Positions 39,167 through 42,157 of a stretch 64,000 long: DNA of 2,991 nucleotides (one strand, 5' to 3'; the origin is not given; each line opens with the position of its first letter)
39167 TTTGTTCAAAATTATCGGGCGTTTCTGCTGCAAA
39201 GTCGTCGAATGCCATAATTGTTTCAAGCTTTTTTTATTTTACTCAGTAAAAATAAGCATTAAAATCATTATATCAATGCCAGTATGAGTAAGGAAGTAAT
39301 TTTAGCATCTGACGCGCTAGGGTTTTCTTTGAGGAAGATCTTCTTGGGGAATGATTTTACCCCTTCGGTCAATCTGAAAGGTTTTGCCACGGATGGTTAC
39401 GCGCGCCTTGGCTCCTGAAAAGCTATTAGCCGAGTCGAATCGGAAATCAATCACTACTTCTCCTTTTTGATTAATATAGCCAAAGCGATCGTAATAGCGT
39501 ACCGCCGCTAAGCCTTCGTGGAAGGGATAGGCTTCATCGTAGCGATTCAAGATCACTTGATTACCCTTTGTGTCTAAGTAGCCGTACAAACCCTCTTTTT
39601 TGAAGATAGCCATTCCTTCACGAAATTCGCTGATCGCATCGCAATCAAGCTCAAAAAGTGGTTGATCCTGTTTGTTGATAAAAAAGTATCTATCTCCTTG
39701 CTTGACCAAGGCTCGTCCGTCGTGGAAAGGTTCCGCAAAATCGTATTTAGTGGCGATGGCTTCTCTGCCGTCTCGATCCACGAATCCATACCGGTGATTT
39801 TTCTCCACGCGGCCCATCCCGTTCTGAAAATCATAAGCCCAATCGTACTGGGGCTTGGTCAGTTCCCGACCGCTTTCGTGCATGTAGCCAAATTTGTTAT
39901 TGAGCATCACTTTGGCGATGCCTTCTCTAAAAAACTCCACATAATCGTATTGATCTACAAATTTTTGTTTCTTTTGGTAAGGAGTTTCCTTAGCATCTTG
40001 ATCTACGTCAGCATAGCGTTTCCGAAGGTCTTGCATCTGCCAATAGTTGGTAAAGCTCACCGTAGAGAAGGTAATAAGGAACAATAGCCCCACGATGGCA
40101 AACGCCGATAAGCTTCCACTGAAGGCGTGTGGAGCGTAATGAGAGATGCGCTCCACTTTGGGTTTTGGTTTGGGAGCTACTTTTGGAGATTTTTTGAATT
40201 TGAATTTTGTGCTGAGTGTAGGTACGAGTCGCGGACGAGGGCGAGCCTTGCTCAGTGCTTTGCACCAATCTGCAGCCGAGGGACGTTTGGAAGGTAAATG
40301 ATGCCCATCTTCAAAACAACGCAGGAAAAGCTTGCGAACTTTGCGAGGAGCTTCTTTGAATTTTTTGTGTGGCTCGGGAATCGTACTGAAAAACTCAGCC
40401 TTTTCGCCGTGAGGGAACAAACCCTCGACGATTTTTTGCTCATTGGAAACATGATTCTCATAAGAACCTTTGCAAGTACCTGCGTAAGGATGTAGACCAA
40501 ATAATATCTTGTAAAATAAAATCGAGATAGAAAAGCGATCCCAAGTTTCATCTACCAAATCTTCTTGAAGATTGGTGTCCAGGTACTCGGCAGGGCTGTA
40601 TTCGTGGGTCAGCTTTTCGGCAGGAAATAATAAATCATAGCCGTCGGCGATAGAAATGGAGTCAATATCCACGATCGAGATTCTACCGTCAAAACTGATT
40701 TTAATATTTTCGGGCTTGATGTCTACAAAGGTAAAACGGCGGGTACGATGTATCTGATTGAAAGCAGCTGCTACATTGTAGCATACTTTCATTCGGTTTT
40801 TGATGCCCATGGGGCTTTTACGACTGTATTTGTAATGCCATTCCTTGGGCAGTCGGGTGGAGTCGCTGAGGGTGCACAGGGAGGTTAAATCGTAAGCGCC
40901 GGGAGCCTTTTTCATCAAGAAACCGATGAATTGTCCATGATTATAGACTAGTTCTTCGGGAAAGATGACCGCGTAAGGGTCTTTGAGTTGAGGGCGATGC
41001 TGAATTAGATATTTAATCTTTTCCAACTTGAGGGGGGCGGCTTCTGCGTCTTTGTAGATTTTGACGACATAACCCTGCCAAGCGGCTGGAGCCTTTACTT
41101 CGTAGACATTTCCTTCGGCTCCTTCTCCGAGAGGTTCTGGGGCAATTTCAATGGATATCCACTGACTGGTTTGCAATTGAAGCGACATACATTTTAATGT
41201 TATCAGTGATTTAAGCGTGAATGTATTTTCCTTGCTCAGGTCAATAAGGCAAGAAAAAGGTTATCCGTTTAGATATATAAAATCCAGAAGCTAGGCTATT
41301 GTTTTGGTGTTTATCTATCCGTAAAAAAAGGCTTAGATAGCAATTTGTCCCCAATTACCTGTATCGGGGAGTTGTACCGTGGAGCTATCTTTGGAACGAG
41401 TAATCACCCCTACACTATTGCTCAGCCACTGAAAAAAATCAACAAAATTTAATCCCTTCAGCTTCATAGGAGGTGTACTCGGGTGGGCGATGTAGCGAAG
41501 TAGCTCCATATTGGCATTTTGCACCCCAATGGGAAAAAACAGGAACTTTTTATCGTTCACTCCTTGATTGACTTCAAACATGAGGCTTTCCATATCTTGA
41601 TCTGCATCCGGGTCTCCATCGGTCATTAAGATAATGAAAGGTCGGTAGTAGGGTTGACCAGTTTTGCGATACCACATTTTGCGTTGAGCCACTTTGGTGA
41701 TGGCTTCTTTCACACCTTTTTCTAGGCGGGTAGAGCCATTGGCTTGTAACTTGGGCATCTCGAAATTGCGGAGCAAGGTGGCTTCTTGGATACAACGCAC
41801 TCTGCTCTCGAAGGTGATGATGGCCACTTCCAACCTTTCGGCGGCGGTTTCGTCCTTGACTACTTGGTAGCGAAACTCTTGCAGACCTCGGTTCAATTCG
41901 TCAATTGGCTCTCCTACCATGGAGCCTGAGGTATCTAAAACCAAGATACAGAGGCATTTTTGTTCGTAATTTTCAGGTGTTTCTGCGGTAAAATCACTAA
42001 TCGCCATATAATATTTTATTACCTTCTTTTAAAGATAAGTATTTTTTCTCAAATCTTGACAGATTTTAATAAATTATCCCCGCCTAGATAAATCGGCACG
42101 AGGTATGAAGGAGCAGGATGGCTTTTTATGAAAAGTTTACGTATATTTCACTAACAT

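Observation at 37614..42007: TerY-P-type triad (PP2C phosphatase, vWA, Ser/Thr kinase) with a second vWA paralog: candidate antiphage signalling module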

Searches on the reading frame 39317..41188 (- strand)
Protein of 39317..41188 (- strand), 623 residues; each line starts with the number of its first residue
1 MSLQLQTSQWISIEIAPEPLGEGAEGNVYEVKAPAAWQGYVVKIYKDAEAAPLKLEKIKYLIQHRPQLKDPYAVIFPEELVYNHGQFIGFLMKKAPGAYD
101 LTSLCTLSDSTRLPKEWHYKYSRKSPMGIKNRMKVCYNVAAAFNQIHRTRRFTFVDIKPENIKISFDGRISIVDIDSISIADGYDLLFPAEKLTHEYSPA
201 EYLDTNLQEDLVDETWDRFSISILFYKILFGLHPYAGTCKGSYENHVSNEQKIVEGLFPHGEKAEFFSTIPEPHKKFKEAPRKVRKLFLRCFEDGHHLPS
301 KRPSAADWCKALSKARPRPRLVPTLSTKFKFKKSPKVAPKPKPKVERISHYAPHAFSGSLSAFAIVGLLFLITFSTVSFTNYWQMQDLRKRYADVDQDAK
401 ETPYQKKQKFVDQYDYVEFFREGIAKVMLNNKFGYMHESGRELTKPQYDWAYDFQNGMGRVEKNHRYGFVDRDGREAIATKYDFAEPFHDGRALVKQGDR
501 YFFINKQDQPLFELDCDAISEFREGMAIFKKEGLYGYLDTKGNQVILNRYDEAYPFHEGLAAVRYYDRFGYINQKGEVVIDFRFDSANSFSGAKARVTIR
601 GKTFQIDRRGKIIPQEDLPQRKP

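Call 3: search_protein_families(library=pfam, proteins=[window:39317-41188:-], max_evalue=0.01)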
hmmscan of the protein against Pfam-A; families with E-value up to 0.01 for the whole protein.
window:39317-41188:- (623 aa): 2 families
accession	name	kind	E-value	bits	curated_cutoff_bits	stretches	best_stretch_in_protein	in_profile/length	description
PF14903.11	WG_beta_rep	-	6.2e-56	186.5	25.6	6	467-501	1-35/35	WG containing repeat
PF00069.31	Pkinase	-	3.1e-15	56.7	31.7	1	19-309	6-258/263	Protein kinase domain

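Call 4: search_protein_families(library=padloc, proteins=[window:39317-41188:-], max_evalue=0.01)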
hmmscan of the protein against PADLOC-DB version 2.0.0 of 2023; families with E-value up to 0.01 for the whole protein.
window:39317-41188:- (623 aa): 14 families
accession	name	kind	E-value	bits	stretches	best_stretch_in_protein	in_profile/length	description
PDLC04138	mad6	-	1.1e-09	35.8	1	18-320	57-318/659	mads_6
PDLC04054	PD-T4-6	-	1.6e-09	35.7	1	123-260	104-239/347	-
PDLC04053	PD-T4-6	-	6.9e-07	27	1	123-249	103-216/311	-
PDLC04042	PD-T4-6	-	5.3e-06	24.3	1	124-242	103-219/292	-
PDLC04047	PD-T4-6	-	6.2e-06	23.5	1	125-238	106-215/327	-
PDLC04060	PD-T4-6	-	1e-05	22.7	1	125-238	103-212/486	-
PDLC04048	PD-T4-6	-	4.1e-05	21.1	1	124-238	105-215/354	-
PDLC01088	C3a189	-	0.00019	18.1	1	123-236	89-209/840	kinase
PDLC04043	PD-T4-6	-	0.0002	18.6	1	127-247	112-230/452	-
PDLC04064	PD-T4-6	-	0.00024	18.2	1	133-242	122-227/369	-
PDLC04052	PD-T4-6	-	0.00036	17.8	1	124-239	107-220/496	-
PDLC04041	PD-T4-6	-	0.0017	15.7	1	124-240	123-239/443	-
PDLC04040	PD-T4-6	-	0.0019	15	1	124-239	96-209/547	-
PDLC04039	PD-T4-6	-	0.002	15.2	1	121-240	105-220/458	-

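Call 5: search_protein_families(library=ncbifam, proteins=[window:39317-41188:-], max_evalue=0.01)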
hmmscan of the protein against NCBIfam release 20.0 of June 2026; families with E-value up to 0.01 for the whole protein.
window:39317-41188:- (623 aa): 3 families
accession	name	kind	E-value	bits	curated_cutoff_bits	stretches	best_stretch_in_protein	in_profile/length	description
NF047741.1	antiphage_MADS6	equivalog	1.6e-05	23.7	460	1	123-237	292-405/612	methylation-associated defense system protein kinase MAD6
NF038150.1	lanthi_synth_IV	equivalog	5.3e-05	21.7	650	1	125-245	293-406/851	class IV lanthionine synthetase LanL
NF033483.0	PknB_PASTA_kin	equivalog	0.00027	20.1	450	1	123-237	100-210/563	Stk1 family PASTA domain-containing Ser/Thr kinase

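Call 43: search_solved_structures(query=window:39317-41188:-, max_evalue=0.01)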
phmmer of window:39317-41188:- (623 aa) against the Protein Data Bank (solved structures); distinct sequences matched with E-value up to 0.01: 91 (the best 60 are shown).
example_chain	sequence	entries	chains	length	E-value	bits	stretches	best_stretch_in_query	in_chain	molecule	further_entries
9qj2_A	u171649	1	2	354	0.00027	22.7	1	139-240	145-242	Chains: A,B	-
3f69_A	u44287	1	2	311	0.00027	22.7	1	124-244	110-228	Serine/threonine-protein kinase pknB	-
3f61_A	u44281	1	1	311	0.00033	22.4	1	124-247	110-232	Serine/threonine-protein kinase pknB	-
6b2p_A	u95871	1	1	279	0.00042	22.1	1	124-244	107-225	Serine/threonine-protein kinase PknB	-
6i2p_A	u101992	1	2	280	0.00042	22.1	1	124-244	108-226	Serine/threonine-protein kinase PknB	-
5u94_A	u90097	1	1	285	0.00044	22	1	124-244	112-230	Serine/threonine-protein kinase PknB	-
1o6y_A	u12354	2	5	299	0.00049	21.8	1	124-244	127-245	SERINE/THREONINE-PROTEIN KINASE PKNB | Probable serine/threonine-protein kinase pknB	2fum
1mru_A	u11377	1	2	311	0.00051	21.8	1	124-244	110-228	Probable serine/threonine-protein kinase pknB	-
3ori_A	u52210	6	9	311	0.00051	21.8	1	124-244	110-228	Serine/threonine protein kinase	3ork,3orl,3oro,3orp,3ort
3orm_A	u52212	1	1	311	0.00051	21.8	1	124-244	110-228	Serine/threonine protein kinase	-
6vpj_A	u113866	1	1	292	0.00052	21.8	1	138-244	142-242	TPX2 fragment - Aurora A kinase domain fusion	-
3d14_A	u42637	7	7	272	0.00058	21.6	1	139-243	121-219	serine/threonine kinase 6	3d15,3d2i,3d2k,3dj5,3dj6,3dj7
4o0w_A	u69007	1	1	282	0.00058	21.6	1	139-244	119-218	Aurora kinase A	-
2wtv_A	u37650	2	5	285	0.0012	20.6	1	137-244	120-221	SERINE/THREONINE-PROTEIN KINASE 6 AURORA/IPL1-RELATED KINASE 1, BREAST TUMOR-AMPLIFIED KIN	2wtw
2xru_A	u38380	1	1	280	0.0013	20.5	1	139-244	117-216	SERINE/THREONINE-PROTEIN KINASE 6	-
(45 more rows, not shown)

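Call 53: find_homologous_proteins(query=window:39317-41188:-, max_evalue=1e-10)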
Query window:39317-41188:- (623 aa): 135 proteins with E <= 1e-10 among 6896 candidates; the best 120 are listed.
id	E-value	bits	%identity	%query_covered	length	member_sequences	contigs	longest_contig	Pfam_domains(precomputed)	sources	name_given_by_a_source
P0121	0.0e+0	1456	100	100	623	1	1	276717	PF00069.32,PF14903.12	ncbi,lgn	-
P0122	1.1e-220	752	53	99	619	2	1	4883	PF00069.32,PF14903.12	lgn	-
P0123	3.4e-212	724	53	100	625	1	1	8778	PF00069.32,PF14903.12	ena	-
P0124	1.2e-207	709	53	98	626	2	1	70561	PF00069.32,PF14903.12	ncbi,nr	ncbi:MAG: WG repeat-containing protein [Microscillaceae bacterium]|nr:WG repeat-containing protein [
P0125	5.9e-205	700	52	98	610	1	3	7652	PF00069.32,PF14903.12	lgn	-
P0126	1.8e-193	663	50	98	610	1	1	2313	PF00069.32,PF14903.12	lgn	-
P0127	2.8e-191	655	49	98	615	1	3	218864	PF00069.32,PF14903.12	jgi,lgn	jgi:serine/threonine protein kinase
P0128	5.0e-190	651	48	98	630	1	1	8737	PF00069.32,PF14903.12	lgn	-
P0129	2.5e-189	649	49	98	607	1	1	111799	PF00069.32,PF14903.12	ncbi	-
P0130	1.8e-188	646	48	98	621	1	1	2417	PF00069.32,PF14903.12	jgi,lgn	jgi:serine/threonine protein kinase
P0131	2.8e-188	645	48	98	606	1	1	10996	PF00069.32,PF14903.12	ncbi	-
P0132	7.7e-187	641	47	98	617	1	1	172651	PF00069.32,PF14903.12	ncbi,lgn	-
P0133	3.1e-186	639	47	98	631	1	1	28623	PF00069.32,PF14903.12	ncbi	-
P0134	2.0e-184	633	47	98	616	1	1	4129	PF00069.32,PF14903.12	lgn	-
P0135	9.3e-184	630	47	98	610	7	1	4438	PF00069.32,PF14903.12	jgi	jgi:serine/threonine protein kinase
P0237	4.6e-36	143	36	33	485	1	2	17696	PF13676.12,PF14903.12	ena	-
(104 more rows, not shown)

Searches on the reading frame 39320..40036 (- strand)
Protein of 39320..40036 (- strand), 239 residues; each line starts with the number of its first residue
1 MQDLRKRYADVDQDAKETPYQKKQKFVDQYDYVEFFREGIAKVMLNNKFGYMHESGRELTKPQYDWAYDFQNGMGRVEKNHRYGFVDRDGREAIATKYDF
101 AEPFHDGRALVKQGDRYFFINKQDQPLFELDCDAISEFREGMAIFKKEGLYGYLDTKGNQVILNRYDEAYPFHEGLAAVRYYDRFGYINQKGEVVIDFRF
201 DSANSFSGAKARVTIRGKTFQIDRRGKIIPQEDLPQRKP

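Call 66: predict_structure(alignment_id=A2)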
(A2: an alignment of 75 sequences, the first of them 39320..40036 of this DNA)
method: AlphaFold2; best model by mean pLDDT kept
length: 239 residues; sequences in the alignment: 75
mean_pLDDT: 95.0   pTM: 0.82
mean pLDDT of the five models: 95.0, 94.7, 94.5, 94.4, 94.1
residues with pLDDT >= 90: 213; 70-90: 21; 50-70: 5; < 50: 0
segments of 3 or more residues with pLDDT < 50: none
pLDDT, mean of each block of 10 residues (from residue 1): 74 84 96 97 98 98 98 98 98 98 94 97 97 95 97 96 98 98 98 98 98 98 97 79
secondary structure, 60 per line:
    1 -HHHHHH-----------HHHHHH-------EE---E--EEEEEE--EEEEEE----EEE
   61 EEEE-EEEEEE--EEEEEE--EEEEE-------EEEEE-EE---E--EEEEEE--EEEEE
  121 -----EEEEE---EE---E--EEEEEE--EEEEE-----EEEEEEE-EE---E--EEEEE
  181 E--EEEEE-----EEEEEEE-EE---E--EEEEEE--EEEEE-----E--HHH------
elements in order: H2-7 H19-24 E40-45 E48-53 E58-64 E66-71 E74-79 E82-86 E94-98 E108-113 E116-120 E126-130 E142-147 E150-154 E160-166 E176-181 E184-188 E194-200 E210-215 E218-222

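Call 68: fold_search(model_id=the predicted structure, library=pdb)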
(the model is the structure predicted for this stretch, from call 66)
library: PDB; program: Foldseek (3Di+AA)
matches with E <= 10: 1259; with E <= 0.001: 250
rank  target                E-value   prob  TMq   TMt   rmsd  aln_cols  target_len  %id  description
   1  7ttc_B                8.5e-07  1.00  0.48  0.38   7.3       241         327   10  BamABCDE bound to substrate EspP (released 2022-03-30)
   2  9qpq_D                1.1e-06  1.00  0.42  0.21   9.1       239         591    9  The structure of the COPI leaf bound to GOLPH3 (released 2025-10-22)
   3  1qhu                  2.4e-06  1.00  0.26  0.18  12.4       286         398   12  MAMMALIAN BLOOD SERUM HAEMOPEXIN DEGLYCOSYLATED AND IN COMPLEX WITH ITS LIGAND HAEM (released 1999-10-06)
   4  6rxy_UG               6.0e-06  1.00  0.43  0.27   9.0       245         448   11  Cryo-EM structure of the 90S pre-ribosome (Kre33-Noc4) from Chaetomium thermophilum, state a (released 2019-08-14)
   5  3wj9_A                7.8e-06  1.00  0.49  0.33   6.4       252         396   11  Crystal structure of the eukaryotic initiation factor (released 2014-03-12)
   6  4av8                  8.6e-06  1.00  0.48  0.37   7.1       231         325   11  Kluyveromyces lactis Hsv2 complete loop 6CD (released 2012-06-13)
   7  4v16                  9.6e-06  1.00  0.46  0.38   7.7       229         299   12  KlHsv2 with loop 6CD replaced by a Gly-Ser linker (released 2015-04-01)
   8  8w3v_B                9.6e-06  1.00  0.42  0.33   9.5       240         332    9  Crystal structure of human WDR41 (released 2024-03-27)
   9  8hmc_A                9.6e-06  1.00  0.27  0.11  16.8       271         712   14  base module state 1 of Tetrahymena IFT-A (released 2023-06-14)
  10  7zty                  1.0e-05  1.00  0.40  0.30   9.2       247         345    9  Structure of Vps39 N-terminal domain from Chaetomium thermophilum (released 2022-09-21)
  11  3ott_B                1.2e-05  1.00  0.43  0.18   8.6       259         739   10  Crystal Structure of the extracellular domain of the putative one component system BT4673 from B. thetaiotaomicron (released 2011-08-10)
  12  4av9                  1.3e-05  1.00  0.45  0.36   9.1       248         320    9  Kluyveromyces lactis Hsv2 (released 2012-06-13)
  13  3no2                  1.3e-05  1.00  0.31  0.28  11.0       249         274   15  Crystal structure of a protein of unknown function (BACCAC_01654) from Bacteroides caccae at 1.35 A resolution (released 2010-07-28)
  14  3vu4_B                1.5e-05  1.00  0.48  0.40   7.1       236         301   12  Crystal structure of Kluyvelomyces marxianus Hsv2 (released 2012-07-04)
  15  9n6v_LV               1.5e-05  1.00  0.42  0.28  12.0       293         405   12  SSU processome maturation and disassembly, State A (released 2025-11-05)
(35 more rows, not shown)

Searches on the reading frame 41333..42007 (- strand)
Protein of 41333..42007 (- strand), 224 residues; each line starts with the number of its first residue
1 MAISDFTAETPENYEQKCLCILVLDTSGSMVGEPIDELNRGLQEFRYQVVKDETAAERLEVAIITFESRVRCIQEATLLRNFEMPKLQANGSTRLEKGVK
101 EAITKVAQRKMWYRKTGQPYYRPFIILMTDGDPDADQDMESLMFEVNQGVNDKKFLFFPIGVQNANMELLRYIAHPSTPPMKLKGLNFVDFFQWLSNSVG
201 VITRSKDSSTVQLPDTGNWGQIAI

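Call 3: search_protein_families(library=pfam, proteins=[window:41333-42007:-], max_evalue=0.01)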
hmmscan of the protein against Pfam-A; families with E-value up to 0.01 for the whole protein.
window:41333-42007:- (224 aa): 3 families
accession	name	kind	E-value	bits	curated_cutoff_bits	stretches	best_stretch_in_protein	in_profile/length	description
PF00092.34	VWA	-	7.8e-10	39.7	23.8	1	21-178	3-155/174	von Willebrand factor type A domain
PF13519.12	VWA_2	-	9.4e-05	23.4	27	1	21-131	2-106/107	von Willebrand factor type A domain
PF13768.12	VWA_3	-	0.00054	20.5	27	1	85-174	69-146/155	von Willebrand factor type A domain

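Call 4: search_protein_families(library=padloc, proteins=[window:41333-42007:-], max_evalue=0.01)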
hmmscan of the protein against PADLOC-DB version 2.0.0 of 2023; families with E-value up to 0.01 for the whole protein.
window:41333-42007:- (224 aa): 1 family
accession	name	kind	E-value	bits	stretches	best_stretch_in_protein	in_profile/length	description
PDLC02224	TerY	-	0.0025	15.4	0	98-174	136-212/277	-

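Call 5: search_protein_families(library=ncbifam, proteins=[window:41333-42007:-], max_evalue=0.01)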
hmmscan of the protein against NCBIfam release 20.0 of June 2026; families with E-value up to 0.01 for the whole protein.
window:41333-42007:- (224 aa): 3 families
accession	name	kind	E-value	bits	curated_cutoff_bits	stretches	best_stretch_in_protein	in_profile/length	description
TIGR00868.1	hCaCC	subfamily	0.0011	16.8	900.85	1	16-148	304-428/863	calcium-activated chloride channel protein 1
TIGR03788.1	marine_srt_targ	equivalog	0.0014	17.1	551.65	1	20-161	274-406/629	marine proteobacterial sortase target protein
TIGR02442.1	Cob-chelat-sub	hypoth_equivalog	0.0021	16.6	779.45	1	15-155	470-608/641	putative cobaltochelatase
